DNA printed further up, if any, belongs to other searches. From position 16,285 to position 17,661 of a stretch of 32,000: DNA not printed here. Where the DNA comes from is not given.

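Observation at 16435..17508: Membrane tail-anchored pseudokinase paired convergently with the PASTA Ser/Thr kinase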

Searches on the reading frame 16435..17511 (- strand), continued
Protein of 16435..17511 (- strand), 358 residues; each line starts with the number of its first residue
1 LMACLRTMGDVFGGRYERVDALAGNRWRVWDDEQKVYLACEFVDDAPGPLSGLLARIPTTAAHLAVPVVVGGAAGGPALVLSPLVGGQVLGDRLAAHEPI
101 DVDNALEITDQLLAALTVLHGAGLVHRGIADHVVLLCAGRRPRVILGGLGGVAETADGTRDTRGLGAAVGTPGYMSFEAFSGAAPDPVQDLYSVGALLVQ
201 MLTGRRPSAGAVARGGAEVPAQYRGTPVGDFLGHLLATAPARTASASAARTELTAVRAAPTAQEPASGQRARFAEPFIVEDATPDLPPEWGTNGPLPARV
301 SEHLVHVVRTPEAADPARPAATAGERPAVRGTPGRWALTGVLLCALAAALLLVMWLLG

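Call 69: find_homologous_proteins(query=P0006, max_evalue=1e-20)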
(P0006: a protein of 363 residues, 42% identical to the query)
Query P0006 (363 aa): 3913 proteins with E <= 1e-20 among 8000 candidates; the best 120 are listed.
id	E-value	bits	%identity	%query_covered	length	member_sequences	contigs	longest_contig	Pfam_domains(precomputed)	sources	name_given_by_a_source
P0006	3.2e-239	811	100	100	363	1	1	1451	PF07714.24,PF00069.32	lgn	-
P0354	1.6e-120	421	68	78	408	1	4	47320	PF07714.24,PF00069.32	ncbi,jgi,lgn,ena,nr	ncbi:MAG: serine/threonine protein kinase [Propionibacteriaceae bacterium]|nr:serine/threonine prote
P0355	3.3e-120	420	67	78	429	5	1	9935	PF07714.24,PF00069.32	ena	-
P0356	1.3e-119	418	67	78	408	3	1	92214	PF07714.24,PF00069.32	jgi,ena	-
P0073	4.7e-117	409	67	76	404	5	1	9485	PF07714.24,PF00069.32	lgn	-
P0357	5.4e-98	347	60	77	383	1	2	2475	PF07714.24,PF00069.32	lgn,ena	-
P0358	3.0e-97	344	59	79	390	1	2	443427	PF07714.24,PF00069.32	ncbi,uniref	ncbi:protein kinase [Luteococcus sp. H138]|uniref:serine/threonine-protein kinase n=1 Tax=unclassifi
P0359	1.2e-96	342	53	92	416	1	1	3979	PF07714.24,PF00069.32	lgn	-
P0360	3.6e-96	341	58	77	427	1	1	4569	PF07714.24,PF00069.32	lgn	-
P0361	4.3e-94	334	51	91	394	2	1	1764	PF07714.24,PF00069.32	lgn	-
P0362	6.3e-93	330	51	86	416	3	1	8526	PF07714.24,PF00069.32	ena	-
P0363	1.1e-92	329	53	79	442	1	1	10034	PF07714.24,PF00069.32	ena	-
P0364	1.2e-92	329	60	70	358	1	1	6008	PF07714.24,PF00069.32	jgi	jgi:serine/threonine-protein kinase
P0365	1.7e-92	328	50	90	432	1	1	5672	PF07714.24,PF00069.32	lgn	-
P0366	1.2e-91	326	51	89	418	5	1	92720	PF07714.24,PF00069.32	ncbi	-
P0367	1.3e-91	326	50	90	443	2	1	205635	PF07714.24,PF00069.32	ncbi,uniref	ncbi:serine/threonine protein kinase [Aestuariimicrobium sp. Y1814]|uniref:serine/threonine protein 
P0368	1.6e-91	325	54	78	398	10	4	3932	PF07714.24,PF00069.32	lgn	-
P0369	1.9e-91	325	50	90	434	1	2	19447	PF07714.24,PF00069.32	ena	-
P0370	3.7e-91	324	59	77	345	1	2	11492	PF07714.24,PF00069.32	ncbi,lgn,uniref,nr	ncbi:MAG TPA: serine/threonine protein kinase [Tessaracoccus flavescens]|uniref:non-specific serine/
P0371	8.2e-91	323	56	79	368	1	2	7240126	PF07714.24,PF00069.32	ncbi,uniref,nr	ncbi:serine/threonine-protein kinase [Microlunatus parietis]|uniref:non-specific serine/threonine pr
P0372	1.4e-90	322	53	78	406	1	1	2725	PF07714.24,PF00069.32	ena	-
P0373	1.5e-90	322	56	80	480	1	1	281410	PF07714.24,PF00069.32,PF17667.8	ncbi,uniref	ncbi:protein kinase domain-containing protein [Aestuariimicrobium soli]|uniref:protein kinase domain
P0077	1.8e-90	322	54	78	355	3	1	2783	PF07714.24,PF00069.32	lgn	-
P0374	3.4e-90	321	48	97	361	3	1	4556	PF07714.24,PF00069.32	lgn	-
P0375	3.9e-90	321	49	90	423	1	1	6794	PF07714.24,PF00069.32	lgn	-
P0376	1.1e-89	319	60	66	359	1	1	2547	PF07714.24,PF00069.32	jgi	jgi:serine/threonine-protein kinase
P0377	1.3e-89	319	55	77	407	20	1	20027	PF07714.24,PF00069.32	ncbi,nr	ncbi:MAG: protein kinase [Acidipropionibacterium acidipropionici]|nr:protein kinase [Acidipropioniba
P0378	1.5e-89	319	55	77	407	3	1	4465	PF07714.24,PF00069.32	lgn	-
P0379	3.3e-89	318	55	80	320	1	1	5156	PF07714.24,PF00069.32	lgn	-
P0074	6.4e-89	317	57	78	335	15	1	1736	PF07714.24,PF00069.32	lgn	-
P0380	6.4e-89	317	49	98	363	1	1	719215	PF07714.24,PF00069.32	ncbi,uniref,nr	ncbi:serine/threonine-protein kinase [Microlunatus speluncae]|uniref:serine/threonine-protein kinase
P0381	7.3e-89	317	55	77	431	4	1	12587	PF07714.24,PF00069.32,PF17667.8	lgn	-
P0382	8.3e-89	316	52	77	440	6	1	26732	PF07714.24,PF00069.32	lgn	-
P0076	8.7e-89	316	56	76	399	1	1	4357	PF07714.24,PF00069.32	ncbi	ncbi:MAG: serine/threonine-protein kinase [Arachnia sp.]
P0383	9.7e-89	316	52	87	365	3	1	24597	PF07714.24,PF00069.32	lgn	-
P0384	6.2e-88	313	54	77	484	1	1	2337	PF07714.24,PF00069.32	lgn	-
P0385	9.4e-88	313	53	78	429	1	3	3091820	PF07714.24,PF00069.32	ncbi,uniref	ncbi:serine/threonine protein kinase [Propionibacteriaceae bacterium G1746]|uniref:serine/threonine 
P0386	1.1e-87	313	58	80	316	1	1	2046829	PF07714.24,PF00069.32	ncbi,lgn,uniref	ncbi:serine/threonine-protein kinase [Aeromicrobium sp. NPDC092404]|uniref:serine/threonine-protein 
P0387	1.1e-87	313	57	78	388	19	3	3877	PF07714.24,PF00069.32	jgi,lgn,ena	-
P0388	1.3e-87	312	57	77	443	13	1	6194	PF07714.24,PF00069.32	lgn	-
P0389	1.6e-87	312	55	82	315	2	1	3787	PF07714.24,PF00069.32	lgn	-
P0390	2.5e-87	311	56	78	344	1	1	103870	PF07714.24,PF00069.32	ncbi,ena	-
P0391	3.4e-87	311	51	80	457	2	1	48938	PF07714.24,PF00069.32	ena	-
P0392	4.5e-87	311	54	80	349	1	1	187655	PF07714.24,PF00069.32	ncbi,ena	-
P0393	6.5e-87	310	51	80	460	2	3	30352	PF07714.24,PF00069.32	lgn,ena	-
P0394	1.4e-86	309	58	75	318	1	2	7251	PF07714.24,PF00069.32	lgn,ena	-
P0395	2.0e-86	309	57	79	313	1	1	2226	PF07714.24,PF00069.32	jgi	jgi:serine/threonine-protein kinase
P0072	5.9e-86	307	53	84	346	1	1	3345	PF07714.24,PF00069.32,PF17667.8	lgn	-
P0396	1.3e-85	306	54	80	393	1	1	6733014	PF07714.24,PF00069.32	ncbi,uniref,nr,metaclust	ncbi:serine/threonine-protein kinase [Microlunatus soli]|uniref:non-specific serine/threonine protei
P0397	1.9e-85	305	56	77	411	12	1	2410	PF07714.24,PF00069.32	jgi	jgi:serine/threonine protein kinase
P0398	2.3e-85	305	50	90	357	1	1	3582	PF07714.24,PF00069.32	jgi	-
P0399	2.5e-85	305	50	80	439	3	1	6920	PF07714.24,PF00069.32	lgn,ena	-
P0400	3.2e-85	305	55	77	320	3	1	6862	PF07714.24,PF00069.32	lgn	-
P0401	5.1e-85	304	56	77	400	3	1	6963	PF07714.24,PF00069.32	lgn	-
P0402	7.5e-85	303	57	77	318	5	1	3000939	PF07714.24,PF00069.32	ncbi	-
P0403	9.7e-85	303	54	80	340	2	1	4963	PF07714.24,PF00069.32,PF17667.8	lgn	-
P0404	1.7e-84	302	57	77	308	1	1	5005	PF07714.24,PF00069.32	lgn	-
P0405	2.7e-84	301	52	88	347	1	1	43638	PF07714.24,PF00069.32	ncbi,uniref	ncbi:MAG: serine/threonine-protein kinase [Aeromicrobium sp.]|uniref:serine/threonine-protein kinase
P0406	2.8e-84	301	56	77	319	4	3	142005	PF07714.24,PF00069.32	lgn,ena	-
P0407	3.3e-84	301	52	78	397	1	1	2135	PF07714.24,PF00069.32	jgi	jgi:serine/threonine protein kinase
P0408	3.9e-84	301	56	78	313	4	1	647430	PF07714.24,PF00069.32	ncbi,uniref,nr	ncbi:protein kinase [Aeromicrobium sp. S22]|uniref:serine/threonine-protein kinase n=1 Tax=Aeromicro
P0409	4.0e-84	301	56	80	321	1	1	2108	PF07714.24,PF00069.32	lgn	-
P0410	5.6e-84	300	57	77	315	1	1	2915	PF07714.24,PF00069.32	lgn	-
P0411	5.6e-84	300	53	78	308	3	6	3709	PF07714.24,PF00069.32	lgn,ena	-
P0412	1.6e-83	299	55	81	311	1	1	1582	PF07714.24,PF00069.32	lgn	-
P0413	2.0e-83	299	55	77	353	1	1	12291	PF07714.24,PF00069.32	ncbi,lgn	-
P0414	2.0e-83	299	56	76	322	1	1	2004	PF07714.24,PF00069.32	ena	-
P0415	3.6e-83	298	55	77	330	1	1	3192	PF07714.24,PF00069.32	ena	-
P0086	3.8e-83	298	52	77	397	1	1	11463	PF07714.24,PF00069.32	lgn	-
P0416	5.0e-83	297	55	76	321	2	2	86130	PF07714.24,PF00069.32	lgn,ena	-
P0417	9.2e-83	296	54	82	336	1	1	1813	PF07714.24,PF00069.32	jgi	jgi:serine/threonine protein kinase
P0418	1.0e-82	296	65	56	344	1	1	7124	PF07714.24,PF00069.32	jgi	jgi:serine/threonine protein kinase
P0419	1.1e-82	296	52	80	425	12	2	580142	PF07714.24,PF00069.32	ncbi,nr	ncbi:serine/threonine protein kinase [Enemella evansiae]|nr:serine/threonine protein kinase [Enemell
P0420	1.5e-82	296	54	80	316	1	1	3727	PF07714.24,PF00069.32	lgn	-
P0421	2.3e-82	295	52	75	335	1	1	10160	PF07714.24,PF00069.32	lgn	-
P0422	2.6e-82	295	65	57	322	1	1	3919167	PF07714.24,PF00069.32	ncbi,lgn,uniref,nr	ncbi:hypothetical protein ASE12_07280 [Aeromicrobium sp. Root236]|uniref:serine/threonine-protein ki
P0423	4.8e-82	294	56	77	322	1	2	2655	PF07714.24,PF00069.32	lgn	-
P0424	8.3e-82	293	42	99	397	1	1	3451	PF07714.24,PF00069.32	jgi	jgi:serine/threonine-protein kinase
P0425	9.3e-82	293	52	77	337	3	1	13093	PF07714.24,PF00069.32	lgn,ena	-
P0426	1.3e-81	293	55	76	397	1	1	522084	PF07714.24,PF00069.32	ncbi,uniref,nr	ncbi:serine/threonine-protein kinase [Jiangella endophytica]|uniref:serine/threonine-protein kinase 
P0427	1.3e-81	293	46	98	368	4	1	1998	PF07714.24,PF00069.32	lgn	-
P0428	1.4e-81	293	55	76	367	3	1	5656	PF07714.24,PF00069.32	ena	-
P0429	1.6e-81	292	54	80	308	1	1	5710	PF07714.24,PF00069.32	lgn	-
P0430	1.8e-81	292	44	99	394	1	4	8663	PF07714.24,PF00069.32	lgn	-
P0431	2.1e-81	292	56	79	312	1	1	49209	PF07714.24,PF00069.32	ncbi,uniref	ncbi:MAG: serine/threonine-protein kinase, partial [Aeromicrobium sp.]|uniref:serine/threonine-prote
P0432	2.1e-81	292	55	79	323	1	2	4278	PF07714.24,PF00069.32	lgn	-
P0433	2.5e-81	292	54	78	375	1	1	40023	PF07714.24,PF00069.32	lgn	-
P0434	2.6e-81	292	54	77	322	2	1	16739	PF07714.24,PF00069.32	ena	-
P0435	3.5e-81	291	54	74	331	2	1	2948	PF07714.24,PF00069.32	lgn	-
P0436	4.3e-81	291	49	85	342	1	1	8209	PF07714.24,PF00069.32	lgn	-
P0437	5.5e-81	291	55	77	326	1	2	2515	PF07714.24,PF00069.32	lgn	-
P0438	7.2e-81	290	46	98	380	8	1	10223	PF07714.24,PF00069.32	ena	-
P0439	9.3e-81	290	52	87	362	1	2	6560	PF07714.24,PF00069.32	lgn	-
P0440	9.9e-81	290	54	78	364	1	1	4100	PF07714.24,PF00069.32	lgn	-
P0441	1.0e-80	290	53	77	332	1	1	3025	PF07714.24,PF00069.32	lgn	-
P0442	1.2e-80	290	52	78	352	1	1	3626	PF07714.24,PF00069.32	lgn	-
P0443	1.2e-80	289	52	80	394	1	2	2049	PF07714.24,PF00069.32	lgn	-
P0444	1.4e-80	289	51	90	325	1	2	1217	PF07714.24,PF00069.32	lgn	-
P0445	1.4e-80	289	55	77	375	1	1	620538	PF07714.24,PF00069.32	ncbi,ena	-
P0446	1.4e-80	289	51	86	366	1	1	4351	PF07714.24,PF00069.32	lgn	-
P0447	1.7e-80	289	54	78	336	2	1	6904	PF07714.24,PF00069.32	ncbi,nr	ncbi:MAG: serine/threonine protein kinase [Actinomycetota bacterium]|nr:serine/threonine protein kin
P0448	2.2e-80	289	54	77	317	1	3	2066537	PF07714.24,PF00069.32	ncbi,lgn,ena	-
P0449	3.7e-80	288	55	74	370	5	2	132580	PF07714.24,PF00069.32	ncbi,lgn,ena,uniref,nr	ncbi:MAG: protein kinase [Aeromicrobium sp.]|uniref:serine/threonine protein kinase n=1 Tax=Aeromicr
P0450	4.3e-80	288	52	78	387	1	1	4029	PF07714.24,PF00069.32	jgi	jgi:serine/threonine-protein kinase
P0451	6.5e-80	287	51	82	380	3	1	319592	PF07714.24,PF00069.32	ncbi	ncbi:hypothetical protein GCM10027030_07490 [Luteococcus sediminum]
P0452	8.0e-80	287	55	78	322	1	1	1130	PF07714.24,PF00069.32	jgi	jgi:serine/threonine protein kinase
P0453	8.8e-80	287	53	80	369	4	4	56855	PF07714.24,PF00069.32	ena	-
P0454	9.4e-80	287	52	77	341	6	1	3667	PF07714.24,PF00069.32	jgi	-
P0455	1.8e-79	286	62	58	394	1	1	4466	PF07714.24,PF00069.32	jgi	jgi:eukaryotic-like serine/threonine-protein kinase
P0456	1.8e-79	286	50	85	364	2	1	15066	PF07714.24,PF00069.32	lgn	-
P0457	2.4e-79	285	48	88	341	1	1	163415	PF07714.24,PF00069.32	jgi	jgi:serine/threonine protein kinase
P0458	2.5e-79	285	54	74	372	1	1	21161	PF07714.24,PF00069.32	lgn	-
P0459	2.6e-79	285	52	80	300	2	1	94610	PF07714.24,PF00069.32,PF17667.8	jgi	-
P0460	3.1e-79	285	46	98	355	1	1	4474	PF07714.24,PF00069.32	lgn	-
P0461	3.1e-79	285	46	91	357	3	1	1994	PF07714.24,PF00069.32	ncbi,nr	ncbi:MAG TPA: serine/threonine-protein kinase, partial [Nocardioidaceae bacterium]|nr:serine/threoni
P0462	3.5e-79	285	51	76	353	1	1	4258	PF07714.24,PF00069.32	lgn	-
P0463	3.8e-79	285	53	78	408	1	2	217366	PF07714.24,PF00069.32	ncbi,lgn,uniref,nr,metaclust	ncbi:serine/threonine-protein kinase [Granulicoccus phenolivorans]|uniref:serine/threonine-protein k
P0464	4.5e-79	284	54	78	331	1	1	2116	PF07714.24,PF00069.32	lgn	-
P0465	4.5e-79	284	53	77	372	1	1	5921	PF07714.24,PF00069.32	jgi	jgi:eukaryotic-like serine/threonine-protein kinase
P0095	5.2e-79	284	55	77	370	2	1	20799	PF07714.24,PF00069.32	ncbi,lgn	-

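Call 70: find_encoding_contigs(protein=P0377, flank=8000, max_places=1)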
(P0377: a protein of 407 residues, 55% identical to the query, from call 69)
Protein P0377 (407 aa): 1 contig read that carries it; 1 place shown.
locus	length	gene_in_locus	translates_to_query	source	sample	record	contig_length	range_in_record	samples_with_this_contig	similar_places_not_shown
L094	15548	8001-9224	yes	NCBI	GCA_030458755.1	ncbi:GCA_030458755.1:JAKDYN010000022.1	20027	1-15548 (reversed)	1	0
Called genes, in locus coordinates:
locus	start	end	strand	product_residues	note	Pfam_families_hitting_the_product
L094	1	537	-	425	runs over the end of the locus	PF13796:Sensor, PF07730:HisKA_3, PF02518:HATPase_c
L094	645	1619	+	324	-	PF00135:COesterase (faint), PF20434:BD-FAE, PF07859:Abhydrolase_3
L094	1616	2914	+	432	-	-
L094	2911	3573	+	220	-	PF19845:DUF6320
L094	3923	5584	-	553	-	PF20446:ABC_N, PF09818:ABC_ATPase, PF21117:MRB1590_C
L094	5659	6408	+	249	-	PF03746:LamB_YcsF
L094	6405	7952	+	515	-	PF02682:CT_C_D, PF02626:CT_A_B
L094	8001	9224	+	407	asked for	PF00069:Pkinase, PF07714:PK_Tyr_Ser-Thr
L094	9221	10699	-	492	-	PF00860:Xan_ur_permease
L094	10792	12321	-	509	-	PF02366:PMT, PF13231:PMT_2, PF16192:PMT_4TMC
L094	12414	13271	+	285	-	PF00590:TP_methylase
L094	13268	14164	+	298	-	PF01026:TatD_DNase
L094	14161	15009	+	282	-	PF00398:RrnaAD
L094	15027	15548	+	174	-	PF00288:GHMP_kinases_N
